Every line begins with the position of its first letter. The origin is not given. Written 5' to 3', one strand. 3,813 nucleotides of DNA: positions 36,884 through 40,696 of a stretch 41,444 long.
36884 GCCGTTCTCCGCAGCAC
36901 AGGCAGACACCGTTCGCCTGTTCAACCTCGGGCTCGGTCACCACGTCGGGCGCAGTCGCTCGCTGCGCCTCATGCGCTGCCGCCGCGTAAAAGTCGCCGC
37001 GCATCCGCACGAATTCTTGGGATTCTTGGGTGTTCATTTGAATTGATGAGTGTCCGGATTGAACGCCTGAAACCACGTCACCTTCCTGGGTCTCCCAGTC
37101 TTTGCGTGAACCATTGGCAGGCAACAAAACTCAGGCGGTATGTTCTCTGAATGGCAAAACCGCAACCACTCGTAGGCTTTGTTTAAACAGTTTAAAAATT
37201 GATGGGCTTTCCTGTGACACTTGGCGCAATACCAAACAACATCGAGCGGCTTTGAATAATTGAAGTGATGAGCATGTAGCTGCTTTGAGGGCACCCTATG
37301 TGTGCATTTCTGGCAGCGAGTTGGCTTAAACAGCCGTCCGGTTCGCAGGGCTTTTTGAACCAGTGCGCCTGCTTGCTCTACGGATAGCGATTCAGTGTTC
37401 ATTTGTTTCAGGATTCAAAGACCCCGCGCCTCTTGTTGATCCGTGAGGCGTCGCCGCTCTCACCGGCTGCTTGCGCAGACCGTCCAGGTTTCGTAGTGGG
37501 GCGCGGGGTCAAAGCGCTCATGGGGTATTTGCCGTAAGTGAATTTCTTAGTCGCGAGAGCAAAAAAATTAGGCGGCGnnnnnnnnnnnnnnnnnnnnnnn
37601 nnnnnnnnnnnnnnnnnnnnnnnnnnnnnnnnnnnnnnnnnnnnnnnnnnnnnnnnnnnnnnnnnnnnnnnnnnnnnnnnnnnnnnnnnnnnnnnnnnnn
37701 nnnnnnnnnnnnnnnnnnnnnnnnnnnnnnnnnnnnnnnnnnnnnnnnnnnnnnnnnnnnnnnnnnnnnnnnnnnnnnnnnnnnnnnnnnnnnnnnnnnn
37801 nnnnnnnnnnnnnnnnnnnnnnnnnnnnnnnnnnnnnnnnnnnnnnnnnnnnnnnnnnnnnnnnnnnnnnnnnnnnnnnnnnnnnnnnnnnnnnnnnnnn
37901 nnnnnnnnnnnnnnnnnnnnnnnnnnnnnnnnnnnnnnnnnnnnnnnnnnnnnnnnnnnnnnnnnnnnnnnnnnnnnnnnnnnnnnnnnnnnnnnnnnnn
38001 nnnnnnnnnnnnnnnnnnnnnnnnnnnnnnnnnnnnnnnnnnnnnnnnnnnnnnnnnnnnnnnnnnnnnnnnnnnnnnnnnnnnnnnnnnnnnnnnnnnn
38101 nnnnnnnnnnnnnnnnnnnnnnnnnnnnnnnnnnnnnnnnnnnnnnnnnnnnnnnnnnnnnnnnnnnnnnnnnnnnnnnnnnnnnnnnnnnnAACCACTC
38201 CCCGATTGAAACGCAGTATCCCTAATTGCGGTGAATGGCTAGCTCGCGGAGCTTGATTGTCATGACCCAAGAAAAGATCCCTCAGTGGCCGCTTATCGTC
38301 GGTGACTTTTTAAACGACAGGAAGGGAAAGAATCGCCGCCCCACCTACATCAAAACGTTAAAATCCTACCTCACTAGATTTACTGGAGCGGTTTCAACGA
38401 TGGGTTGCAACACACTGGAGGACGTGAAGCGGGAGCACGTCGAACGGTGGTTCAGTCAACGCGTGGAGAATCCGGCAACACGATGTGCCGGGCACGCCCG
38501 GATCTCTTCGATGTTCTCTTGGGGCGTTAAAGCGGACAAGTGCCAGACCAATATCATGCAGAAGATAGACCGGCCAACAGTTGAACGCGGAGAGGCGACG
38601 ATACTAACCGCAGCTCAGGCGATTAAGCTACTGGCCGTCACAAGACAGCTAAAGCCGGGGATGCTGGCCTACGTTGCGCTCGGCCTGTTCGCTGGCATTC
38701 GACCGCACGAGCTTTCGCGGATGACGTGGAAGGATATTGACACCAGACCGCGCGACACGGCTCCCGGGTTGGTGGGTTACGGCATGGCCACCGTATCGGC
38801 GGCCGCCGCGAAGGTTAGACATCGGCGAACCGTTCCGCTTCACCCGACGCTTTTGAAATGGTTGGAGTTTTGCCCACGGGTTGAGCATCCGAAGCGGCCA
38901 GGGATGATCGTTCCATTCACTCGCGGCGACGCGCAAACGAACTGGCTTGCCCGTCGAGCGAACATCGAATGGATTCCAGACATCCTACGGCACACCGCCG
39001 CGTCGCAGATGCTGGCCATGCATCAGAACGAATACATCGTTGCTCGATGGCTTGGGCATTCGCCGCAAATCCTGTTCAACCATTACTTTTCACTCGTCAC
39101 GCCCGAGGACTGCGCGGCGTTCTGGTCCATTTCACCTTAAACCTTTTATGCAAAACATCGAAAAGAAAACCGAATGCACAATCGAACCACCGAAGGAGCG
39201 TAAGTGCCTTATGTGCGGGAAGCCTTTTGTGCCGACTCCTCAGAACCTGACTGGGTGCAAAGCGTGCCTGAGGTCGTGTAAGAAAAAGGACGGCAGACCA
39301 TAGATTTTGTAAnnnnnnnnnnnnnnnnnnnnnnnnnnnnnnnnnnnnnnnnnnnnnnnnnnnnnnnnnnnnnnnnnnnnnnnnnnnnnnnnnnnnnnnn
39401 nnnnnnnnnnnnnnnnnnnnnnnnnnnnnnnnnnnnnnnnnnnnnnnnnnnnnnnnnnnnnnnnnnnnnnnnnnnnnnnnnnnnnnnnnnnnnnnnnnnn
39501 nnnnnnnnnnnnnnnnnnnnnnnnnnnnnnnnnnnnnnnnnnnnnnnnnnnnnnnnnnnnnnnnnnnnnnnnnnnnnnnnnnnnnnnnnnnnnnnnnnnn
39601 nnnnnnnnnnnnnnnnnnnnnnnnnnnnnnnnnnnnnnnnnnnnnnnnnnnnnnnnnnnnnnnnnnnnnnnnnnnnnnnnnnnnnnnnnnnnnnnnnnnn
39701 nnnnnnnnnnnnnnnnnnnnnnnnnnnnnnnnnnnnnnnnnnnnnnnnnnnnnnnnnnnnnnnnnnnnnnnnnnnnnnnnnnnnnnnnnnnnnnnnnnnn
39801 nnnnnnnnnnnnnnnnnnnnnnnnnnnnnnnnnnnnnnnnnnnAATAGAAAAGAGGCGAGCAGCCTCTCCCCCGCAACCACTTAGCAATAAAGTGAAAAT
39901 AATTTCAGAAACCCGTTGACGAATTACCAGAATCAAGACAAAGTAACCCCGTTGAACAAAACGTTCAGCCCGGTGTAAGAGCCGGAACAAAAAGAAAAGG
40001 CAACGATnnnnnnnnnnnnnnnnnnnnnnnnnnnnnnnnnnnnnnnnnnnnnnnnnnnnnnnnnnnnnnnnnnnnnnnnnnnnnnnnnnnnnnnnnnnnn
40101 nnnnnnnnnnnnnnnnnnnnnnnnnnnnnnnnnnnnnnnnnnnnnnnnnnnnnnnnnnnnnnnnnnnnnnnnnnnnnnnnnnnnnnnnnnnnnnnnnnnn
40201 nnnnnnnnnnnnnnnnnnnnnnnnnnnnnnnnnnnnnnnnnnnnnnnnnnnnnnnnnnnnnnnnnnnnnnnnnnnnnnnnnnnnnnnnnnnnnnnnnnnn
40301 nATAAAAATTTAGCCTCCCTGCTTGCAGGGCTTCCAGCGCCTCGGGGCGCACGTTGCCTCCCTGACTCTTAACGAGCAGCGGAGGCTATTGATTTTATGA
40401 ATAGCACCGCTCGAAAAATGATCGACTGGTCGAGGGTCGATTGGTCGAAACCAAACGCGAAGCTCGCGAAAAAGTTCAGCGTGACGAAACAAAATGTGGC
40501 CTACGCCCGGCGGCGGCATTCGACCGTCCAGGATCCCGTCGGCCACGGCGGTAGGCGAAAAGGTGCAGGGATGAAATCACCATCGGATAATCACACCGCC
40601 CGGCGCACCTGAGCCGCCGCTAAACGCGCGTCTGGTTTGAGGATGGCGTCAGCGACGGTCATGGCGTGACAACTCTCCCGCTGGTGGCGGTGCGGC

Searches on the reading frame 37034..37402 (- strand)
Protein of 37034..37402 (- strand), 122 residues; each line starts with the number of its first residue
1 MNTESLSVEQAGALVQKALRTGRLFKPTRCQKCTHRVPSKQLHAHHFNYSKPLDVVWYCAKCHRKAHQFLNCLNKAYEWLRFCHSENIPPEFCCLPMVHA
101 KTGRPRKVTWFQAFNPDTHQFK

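Call 18: search_protein_families(library=pfam, proteins=[window:37034-37402:-], max_evalue=0.01)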
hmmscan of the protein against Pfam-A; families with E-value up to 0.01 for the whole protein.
window:37034-37402:- (122 aa): 1 family
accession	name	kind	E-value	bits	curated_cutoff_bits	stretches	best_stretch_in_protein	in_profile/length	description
PF03604.18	Zn_ribbon_RPAB4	-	0.0076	16.4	24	0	27-37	17-27/32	DNA directed RNA polymerase, 7 kDa subunit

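Call 43: search_protein_families(library=phrogs, proteins=[window:37034-37402:-], max_evalue=0.01)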
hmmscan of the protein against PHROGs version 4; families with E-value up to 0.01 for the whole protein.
window:37034-37402:- (122 aa): 2 families
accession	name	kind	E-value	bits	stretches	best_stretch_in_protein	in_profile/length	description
phrog_2340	-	DNA, RNA and nucleotide metabolism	3.4e-16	60.8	1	10-69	106-162/171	endonuclease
phrog_11793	-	unknown function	2.1e-11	44.4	1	11-68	4-58/65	-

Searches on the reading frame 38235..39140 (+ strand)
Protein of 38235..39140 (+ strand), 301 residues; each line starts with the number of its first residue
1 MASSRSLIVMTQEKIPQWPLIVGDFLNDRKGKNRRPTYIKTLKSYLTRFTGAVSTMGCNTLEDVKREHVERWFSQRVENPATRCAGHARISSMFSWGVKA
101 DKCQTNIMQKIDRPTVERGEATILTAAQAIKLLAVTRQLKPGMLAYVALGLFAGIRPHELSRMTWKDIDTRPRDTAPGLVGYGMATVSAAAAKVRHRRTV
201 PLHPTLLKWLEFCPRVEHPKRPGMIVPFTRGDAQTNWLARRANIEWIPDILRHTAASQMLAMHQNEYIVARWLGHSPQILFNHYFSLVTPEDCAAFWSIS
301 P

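Call 18: search_protein_families(library=pfam, proteins=[window:38235-39140:+], max_evalue=0.01)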
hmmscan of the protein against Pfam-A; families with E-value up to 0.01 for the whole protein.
window:38235-39140:+ (301 aa): 1 family
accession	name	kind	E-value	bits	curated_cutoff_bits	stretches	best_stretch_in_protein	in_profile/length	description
PF00589.27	Phage_integrase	-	5e-09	36.6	27.1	1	124-284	3-165/172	Phage integrase family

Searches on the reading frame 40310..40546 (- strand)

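Call 47: search_protein_families(library=pfam, proteins=[window:40310-40546:-], max_evalue=1)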
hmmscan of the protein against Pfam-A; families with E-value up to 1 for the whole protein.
window:40310-40546:- (78 aa): 1 family
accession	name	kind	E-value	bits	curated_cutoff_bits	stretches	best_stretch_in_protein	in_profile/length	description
PF11032.14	ApoM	-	0.12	12.5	22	1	33-71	64-101/188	ApoM domain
